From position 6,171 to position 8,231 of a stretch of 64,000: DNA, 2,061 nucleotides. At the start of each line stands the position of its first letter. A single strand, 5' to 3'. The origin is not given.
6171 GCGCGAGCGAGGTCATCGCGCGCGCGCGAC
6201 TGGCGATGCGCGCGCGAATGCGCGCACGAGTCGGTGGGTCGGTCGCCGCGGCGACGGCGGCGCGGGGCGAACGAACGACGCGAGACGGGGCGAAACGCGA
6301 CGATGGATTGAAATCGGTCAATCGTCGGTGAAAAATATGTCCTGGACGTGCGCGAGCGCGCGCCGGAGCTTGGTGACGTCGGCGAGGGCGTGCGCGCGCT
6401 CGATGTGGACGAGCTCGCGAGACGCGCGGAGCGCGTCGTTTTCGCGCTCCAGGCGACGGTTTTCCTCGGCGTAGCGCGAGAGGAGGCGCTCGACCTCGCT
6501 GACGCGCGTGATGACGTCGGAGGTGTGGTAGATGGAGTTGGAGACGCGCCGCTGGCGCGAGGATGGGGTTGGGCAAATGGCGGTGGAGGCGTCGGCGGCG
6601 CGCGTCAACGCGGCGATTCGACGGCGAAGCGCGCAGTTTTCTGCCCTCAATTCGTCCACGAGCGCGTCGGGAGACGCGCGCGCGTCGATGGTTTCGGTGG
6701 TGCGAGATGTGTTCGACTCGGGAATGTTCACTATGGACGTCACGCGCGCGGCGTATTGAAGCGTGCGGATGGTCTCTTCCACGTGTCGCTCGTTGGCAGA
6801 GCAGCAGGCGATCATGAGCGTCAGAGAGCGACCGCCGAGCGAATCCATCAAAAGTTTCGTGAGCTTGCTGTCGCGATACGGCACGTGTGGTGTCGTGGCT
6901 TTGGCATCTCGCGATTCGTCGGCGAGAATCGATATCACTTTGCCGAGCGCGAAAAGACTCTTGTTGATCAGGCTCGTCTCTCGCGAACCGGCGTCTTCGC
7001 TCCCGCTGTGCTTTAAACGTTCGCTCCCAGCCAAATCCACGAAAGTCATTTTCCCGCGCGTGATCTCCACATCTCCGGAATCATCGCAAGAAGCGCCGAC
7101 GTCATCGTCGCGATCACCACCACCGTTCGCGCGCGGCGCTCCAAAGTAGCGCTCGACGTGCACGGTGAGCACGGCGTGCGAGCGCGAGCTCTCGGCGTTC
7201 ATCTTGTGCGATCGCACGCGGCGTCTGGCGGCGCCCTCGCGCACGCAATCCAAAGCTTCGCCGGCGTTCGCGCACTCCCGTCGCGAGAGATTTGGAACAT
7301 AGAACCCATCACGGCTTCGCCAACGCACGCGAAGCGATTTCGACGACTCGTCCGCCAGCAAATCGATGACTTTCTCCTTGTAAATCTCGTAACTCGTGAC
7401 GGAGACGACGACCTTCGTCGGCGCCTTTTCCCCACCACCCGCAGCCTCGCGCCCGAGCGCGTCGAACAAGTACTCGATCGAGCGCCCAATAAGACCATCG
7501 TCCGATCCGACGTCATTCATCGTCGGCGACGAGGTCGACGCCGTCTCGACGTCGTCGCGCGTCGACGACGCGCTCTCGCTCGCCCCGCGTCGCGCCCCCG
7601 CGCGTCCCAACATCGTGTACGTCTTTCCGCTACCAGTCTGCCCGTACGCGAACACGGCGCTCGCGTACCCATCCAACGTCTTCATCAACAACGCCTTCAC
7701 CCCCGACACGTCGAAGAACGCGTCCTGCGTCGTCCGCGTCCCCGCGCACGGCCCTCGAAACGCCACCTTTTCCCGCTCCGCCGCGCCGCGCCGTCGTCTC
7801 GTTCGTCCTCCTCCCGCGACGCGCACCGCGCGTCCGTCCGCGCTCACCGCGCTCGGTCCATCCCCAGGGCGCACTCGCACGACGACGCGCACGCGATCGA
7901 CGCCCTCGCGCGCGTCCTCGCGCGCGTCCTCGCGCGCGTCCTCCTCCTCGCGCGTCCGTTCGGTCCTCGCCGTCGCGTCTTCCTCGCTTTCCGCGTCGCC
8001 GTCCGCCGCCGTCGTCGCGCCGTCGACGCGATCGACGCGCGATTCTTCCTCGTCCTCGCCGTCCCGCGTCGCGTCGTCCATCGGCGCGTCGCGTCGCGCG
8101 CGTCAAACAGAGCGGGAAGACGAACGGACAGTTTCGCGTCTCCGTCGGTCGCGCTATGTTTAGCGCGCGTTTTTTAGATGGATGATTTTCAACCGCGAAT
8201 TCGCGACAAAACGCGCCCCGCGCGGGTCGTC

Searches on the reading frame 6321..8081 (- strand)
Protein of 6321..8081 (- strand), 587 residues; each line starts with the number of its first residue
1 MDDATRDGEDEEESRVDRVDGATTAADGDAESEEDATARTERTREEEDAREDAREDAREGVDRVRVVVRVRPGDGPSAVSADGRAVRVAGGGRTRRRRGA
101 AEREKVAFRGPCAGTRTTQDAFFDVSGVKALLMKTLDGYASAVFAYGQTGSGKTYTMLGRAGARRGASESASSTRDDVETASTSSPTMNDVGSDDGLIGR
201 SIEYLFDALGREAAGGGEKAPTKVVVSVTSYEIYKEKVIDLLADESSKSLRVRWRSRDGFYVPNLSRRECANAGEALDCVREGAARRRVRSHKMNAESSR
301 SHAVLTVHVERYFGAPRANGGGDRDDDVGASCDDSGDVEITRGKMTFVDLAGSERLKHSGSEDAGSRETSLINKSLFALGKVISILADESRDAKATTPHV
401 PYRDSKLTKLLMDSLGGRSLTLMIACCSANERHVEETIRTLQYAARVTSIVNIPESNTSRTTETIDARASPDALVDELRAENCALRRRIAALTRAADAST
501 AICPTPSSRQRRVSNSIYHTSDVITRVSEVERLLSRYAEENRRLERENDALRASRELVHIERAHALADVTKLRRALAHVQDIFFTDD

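Call 12: search_protein_families(library=pfam, proteins=[window:6321-8081:-])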
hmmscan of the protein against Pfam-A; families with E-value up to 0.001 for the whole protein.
window:6321-8081:- (587 aa): 2 families
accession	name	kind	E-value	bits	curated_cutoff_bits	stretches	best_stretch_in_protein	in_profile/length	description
PF00225.29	Kinesin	-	2.3e-82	277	29.3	1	99-450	36-327/327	Kinesin motor domain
PF16796.11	Microtub_bd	-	6.4e-10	39.6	27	1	114-163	67-111/155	Microtubule binding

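Call 19: search_solved_structures(query=window:6321-8081:-, max_evalue=1e-20, show_alignments=5)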
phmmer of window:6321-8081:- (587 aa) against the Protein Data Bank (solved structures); distinct sequences matched with E-value up to 1e-20: 147 (the best 60 are shown).
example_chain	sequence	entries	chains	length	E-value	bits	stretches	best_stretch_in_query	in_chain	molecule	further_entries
6s8m_K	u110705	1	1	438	3.1e-48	168.2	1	196-457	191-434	Kinesin-like protein cut7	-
5m5i_C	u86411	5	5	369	3.2e-48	168.1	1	114-457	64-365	Kinesin-like protein cut7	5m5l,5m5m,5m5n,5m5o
7x4n_E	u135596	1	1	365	2.9e-47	165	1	126-452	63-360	Kinesin-like protein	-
6zpi_C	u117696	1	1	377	1.5e-44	156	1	195-452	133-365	Kinesin-like protein KIF15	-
6zph_B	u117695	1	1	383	1.6e-44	155.9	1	195-453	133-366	Kinesin-like protein KIF15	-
7ryp_A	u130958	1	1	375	5.7e-44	154.1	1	195-452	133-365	Kinesin-like protein KIF15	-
4bn2_A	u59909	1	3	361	1e-43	153.3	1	195-452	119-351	KINESIN-LIKE PROTEIN KIF15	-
3b6u_A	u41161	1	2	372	6.8e-43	150.5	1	224-458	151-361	Kinesin-like protein KIF3B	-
7a40_A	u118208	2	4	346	9.5e-43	150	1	196-457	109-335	Osmotic avoidance abnormal protein 3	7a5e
7a3z_A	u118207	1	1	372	1.2e-42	149.7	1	197-458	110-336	Osmotic avoidance abnormal protein 3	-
3zfd_A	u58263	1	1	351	1.2e-42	149.7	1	218-457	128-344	CHROMOSOME-ASSOCIATED KINESIN KIF4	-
3zfc_A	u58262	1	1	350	1.2e-42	149.7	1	218-457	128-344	CHROMOSOME-ASSOCIATED KINESIN KIF4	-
6vpo_C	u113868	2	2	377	1.6e-42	149.3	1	53-461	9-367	Kinesin-like protein Klp61F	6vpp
4aqv_C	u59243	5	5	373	2.4e-42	148.7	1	58-458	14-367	KINESIN-LIKE PROTEIN KIF11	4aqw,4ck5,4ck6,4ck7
2wbe_C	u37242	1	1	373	2.6e-42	148.6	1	53-460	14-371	BIPOLAR KINESIN KRP-130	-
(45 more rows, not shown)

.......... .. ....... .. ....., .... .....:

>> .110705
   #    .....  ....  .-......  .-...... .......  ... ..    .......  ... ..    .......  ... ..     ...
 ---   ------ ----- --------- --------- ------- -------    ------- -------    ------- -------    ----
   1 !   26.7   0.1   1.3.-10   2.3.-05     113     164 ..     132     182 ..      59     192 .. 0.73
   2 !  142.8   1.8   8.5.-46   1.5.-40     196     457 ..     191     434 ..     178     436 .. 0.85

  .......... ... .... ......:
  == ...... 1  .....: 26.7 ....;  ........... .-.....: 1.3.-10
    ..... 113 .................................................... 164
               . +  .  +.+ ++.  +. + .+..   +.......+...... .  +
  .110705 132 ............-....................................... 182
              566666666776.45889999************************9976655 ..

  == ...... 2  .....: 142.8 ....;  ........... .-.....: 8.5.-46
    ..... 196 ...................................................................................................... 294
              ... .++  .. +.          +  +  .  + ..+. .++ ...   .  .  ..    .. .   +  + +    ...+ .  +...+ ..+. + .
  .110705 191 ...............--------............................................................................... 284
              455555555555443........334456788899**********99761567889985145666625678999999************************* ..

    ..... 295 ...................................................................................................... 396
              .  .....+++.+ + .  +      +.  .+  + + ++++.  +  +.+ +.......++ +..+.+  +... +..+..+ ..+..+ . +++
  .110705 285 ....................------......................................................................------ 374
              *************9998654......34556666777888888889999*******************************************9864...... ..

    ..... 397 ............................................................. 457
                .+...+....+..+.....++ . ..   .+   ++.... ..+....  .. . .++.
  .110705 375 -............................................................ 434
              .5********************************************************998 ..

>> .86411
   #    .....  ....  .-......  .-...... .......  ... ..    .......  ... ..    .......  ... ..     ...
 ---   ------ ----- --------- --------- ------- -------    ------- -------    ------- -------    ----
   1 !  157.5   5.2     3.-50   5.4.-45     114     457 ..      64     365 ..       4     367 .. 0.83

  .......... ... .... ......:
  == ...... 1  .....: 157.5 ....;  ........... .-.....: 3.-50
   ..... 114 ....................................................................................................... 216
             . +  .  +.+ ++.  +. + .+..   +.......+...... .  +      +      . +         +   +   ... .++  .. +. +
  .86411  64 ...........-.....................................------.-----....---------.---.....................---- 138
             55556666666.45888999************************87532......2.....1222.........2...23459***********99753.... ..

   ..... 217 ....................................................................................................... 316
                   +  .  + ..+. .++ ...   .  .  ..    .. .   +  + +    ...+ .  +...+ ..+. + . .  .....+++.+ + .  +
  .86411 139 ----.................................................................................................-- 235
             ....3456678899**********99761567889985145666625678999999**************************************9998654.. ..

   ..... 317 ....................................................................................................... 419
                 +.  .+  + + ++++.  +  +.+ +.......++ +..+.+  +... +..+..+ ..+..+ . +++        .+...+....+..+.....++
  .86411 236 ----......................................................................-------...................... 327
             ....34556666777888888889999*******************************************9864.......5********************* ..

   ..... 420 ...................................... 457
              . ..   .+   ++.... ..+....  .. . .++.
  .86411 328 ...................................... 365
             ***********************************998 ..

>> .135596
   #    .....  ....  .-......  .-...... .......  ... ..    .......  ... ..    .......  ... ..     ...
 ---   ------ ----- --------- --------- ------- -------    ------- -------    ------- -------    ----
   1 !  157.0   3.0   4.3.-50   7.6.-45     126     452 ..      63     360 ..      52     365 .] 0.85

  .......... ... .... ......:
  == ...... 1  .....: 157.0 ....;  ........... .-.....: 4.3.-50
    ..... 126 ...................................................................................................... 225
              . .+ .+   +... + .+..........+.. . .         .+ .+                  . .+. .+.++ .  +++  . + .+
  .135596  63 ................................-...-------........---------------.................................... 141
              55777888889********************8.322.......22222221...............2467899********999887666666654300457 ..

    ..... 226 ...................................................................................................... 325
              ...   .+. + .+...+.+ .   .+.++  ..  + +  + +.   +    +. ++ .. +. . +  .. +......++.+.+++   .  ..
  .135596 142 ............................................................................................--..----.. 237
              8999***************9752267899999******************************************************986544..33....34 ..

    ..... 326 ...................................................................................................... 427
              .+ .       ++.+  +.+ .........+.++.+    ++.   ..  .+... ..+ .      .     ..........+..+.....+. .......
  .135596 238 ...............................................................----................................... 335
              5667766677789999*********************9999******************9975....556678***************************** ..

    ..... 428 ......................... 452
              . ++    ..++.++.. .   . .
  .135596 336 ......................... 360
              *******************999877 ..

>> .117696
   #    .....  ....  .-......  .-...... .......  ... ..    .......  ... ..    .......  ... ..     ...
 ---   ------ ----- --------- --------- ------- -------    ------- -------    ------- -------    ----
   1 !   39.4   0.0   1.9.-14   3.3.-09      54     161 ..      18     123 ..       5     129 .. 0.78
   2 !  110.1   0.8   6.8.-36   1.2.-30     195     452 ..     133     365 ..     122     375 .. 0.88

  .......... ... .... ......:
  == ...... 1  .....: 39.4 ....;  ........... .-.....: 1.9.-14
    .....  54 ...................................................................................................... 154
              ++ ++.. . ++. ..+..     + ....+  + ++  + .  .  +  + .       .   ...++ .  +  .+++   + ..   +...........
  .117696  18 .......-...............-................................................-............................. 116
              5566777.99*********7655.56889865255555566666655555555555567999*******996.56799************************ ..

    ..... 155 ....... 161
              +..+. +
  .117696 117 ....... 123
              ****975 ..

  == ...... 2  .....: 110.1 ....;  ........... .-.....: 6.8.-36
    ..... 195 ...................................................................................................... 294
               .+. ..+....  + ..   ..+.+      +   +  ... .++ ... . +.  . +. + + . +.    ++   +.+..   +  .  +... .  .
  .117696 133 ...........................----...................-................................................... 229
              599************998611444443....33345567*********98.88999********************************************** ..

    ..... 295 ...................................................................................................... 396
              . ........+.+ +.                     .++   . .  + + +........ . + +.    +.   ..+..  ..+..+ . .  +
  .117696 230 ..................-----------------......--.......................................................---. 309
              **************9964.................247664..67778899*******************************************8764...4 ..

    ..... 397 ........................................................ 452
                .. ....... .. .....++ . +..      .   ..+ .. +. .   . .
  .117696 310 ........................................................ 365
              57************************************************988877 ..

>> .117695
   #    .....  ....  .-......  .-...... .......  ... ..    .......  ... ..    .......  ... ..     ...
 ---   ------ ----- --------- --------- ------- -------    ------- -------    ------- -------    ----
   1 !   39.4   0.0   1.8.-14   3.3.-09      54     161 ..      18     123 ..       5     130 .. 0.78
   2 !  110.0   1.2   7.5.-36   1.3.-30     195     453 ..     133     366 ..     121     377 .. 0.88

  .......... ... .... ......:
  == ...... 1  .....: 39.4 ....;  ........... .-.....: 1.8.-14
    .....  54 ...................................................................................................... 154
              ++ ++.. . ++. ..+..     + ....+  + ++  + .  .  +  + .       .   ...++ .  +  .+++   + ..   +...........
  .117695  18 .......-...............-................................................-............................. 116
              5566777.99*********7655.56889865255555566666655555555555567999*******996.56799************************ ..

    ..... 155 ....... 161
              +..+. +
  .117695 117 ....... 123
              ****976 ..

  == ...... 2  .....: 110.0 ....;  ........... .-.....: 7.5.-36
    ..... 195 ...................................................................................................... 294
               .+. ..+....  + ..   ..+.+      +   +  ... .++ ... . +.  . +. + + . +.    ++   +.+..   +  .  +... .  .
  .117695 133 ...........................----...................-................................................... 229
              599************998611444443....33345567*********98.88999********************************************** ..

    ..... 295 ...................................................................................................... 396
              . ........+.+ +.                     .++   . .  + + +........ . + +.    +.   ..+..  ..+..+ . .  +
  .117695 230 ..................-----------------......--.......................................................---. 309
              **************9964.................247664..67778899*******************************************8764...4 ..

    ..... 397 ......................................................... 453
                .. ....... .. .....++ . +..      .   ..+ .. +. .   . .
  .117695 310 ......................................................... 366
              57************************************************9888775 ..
